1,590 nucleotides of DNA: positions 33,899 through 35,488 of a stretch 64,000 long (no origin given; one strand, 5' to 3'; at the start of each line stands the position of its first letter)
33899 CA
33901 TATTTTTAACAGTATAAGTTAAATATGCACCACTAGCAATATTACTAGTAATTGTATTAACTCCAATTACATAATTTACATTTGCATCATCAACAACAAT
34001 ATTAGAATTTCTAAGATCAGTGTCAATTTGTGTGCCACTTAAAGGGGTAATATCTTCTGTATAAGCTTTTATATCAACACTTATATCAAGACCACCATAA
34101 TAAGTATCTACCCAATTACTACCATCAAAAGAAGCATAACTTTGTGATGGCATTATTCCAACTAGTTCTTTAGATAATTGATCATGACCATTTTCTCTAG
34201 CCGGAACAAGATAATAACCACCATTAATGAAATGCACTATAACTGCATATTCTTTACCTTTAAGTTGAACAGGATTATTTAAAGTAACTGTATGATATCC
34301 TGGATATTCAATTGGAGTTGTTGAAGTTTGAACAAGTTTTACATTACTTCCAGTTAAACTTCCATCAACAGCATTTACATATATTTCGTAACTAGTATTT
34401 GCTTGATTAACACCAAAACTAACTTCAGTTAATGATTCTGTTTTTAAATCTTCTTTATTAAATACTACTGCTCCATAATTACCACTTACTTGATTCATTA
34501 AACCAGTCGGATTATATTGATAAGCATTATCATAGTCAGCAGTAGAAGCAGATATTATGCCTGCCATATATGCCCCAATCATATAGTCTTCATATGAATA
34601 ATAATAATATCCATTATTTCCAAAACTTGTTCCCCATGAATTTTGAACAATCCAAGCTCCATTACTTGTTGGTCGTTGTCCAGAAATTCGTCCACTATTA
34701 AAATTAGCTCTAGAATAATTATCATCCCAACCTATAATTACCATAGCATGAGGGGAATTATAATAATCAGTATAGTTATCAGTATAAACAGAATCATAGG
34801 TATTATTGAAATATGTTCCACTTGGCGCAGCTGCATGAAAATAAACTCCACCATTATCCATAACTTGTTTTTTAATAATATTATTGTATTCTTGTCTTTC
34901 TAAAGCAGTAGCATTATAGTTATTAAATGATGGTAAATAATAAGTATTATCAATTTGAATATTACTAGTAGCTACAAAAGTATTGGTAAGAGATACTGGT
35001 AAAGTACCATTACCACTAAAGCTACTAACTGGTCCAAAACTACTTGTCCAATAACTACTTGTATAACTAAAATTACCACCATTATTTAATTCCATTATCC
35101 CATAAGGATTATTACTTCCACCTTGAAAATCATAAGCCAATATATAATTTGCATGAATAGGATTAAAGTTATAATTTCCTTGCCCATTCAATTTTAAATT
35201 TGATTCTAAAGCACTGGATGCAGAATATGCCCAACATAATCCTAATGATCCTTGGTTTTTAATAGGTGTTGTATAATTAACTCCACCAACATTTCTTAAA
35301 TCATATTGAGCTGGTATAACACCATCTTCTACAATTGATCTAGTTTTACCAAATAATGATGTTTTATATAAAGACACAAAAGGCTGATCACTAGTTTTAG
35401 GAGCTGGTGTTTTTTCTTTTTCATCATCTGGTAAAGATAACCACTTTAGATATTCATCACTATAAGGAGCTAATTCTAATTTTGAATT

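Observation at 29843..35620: Self-contained cohesin-dockerin pair: a dockerin-tagged papain-like protease next to a membrane scaffoldin with a cytoplasmic zinc ribbon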

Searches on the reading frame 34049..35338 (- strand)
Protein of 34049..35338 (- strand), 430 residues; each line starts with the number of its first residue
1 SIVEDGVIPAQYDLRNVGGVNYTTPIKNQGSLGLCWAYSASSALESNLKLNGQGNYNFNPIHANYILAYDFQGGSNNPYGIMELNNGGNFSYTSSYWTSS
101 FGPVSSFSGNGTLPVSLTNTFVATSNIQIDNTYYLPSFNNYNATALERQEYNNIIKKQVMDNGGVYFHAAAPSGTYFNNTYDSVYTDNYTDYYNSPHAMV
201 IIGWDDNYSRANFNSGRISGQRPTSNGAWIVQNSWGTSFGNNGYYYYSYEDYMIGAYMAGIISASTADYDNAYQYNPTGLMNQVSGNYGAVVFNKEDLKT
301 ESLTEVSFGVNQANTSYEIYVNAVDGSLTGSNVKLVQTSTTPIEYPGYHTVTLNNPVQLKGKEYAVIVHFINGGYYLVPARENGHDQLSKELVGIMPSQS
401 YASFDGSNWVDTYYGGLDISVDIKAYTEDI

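Call 53: search_solved_structures(query=window:34049-35338:-, max_evalue=0.001, show_alignments=1)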
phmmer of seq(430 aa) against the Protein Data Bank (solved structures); distinct sequences matched with E-value up to 0.001: 124 (the best 60 are shown).
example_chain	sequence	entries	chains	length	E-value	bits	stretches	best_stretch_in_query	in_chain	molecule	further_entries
4ci7_A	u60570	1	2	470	1.9e-28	102.8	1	19-368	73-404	CELL SURFACE PROTEIN (PUTATIVE CELL SURFACE-ASSOCIATED CYSTEINE PROTEASE)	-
4d59_A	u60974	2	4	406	2e-28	102.7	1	20-368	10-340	CELL SURFACE PROTEIN (PUTATIVE CELL SURFACE-ASSOCIATED CYSTEINE PROTEASE)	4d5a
8v57_A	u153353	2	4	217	7.4e-11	44.9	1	8-51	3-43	Cathepsin K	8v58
5t6u_A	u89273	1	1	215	1.1e-10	44.3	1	13-51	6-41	Cathepsin K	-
2f7d_A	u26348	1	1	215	1.5e-10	43.8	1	21-62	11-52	Cathepsin K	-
6bki_A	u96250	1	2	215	2.8e-10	42.9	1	13-51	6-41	Cathepsin K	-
3pdf_A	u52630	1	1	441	8e-10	41.4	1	8-51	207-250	Dipeptidyl peptidase 1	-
1u9v_A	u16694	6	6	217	4.2e-09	39.1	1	13-62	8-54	Cathepsin K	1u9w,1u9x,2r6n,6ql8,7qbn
9g6a_A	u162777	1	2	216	6.5e-09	38.4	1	17-62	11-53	Cathepsin K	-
3pw3_A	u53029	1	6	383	7.6e-09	38.2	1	21-105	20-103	Aminopeptidase C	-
6qlm_A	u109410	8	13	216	7.7e-09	38.2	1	21-62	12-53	Cathepsin K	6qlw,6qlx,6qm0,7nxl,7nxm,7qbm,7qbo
1atk_A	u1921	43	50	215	7.8e-09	38.2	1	21-62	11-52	CATHEPSIN K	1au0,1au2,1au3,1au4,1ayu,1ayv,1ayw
1snk_A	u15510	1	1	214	8.6e-09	38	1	21-62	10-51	Cathepsin K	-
5wdk_A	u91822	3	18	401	8.8e-09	38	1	21-105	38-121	Aminopeptidase C | Aminopeptidase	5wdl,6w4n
1vsn_A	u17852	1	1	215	8.9e-09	38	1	21-60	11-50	Cathepsin K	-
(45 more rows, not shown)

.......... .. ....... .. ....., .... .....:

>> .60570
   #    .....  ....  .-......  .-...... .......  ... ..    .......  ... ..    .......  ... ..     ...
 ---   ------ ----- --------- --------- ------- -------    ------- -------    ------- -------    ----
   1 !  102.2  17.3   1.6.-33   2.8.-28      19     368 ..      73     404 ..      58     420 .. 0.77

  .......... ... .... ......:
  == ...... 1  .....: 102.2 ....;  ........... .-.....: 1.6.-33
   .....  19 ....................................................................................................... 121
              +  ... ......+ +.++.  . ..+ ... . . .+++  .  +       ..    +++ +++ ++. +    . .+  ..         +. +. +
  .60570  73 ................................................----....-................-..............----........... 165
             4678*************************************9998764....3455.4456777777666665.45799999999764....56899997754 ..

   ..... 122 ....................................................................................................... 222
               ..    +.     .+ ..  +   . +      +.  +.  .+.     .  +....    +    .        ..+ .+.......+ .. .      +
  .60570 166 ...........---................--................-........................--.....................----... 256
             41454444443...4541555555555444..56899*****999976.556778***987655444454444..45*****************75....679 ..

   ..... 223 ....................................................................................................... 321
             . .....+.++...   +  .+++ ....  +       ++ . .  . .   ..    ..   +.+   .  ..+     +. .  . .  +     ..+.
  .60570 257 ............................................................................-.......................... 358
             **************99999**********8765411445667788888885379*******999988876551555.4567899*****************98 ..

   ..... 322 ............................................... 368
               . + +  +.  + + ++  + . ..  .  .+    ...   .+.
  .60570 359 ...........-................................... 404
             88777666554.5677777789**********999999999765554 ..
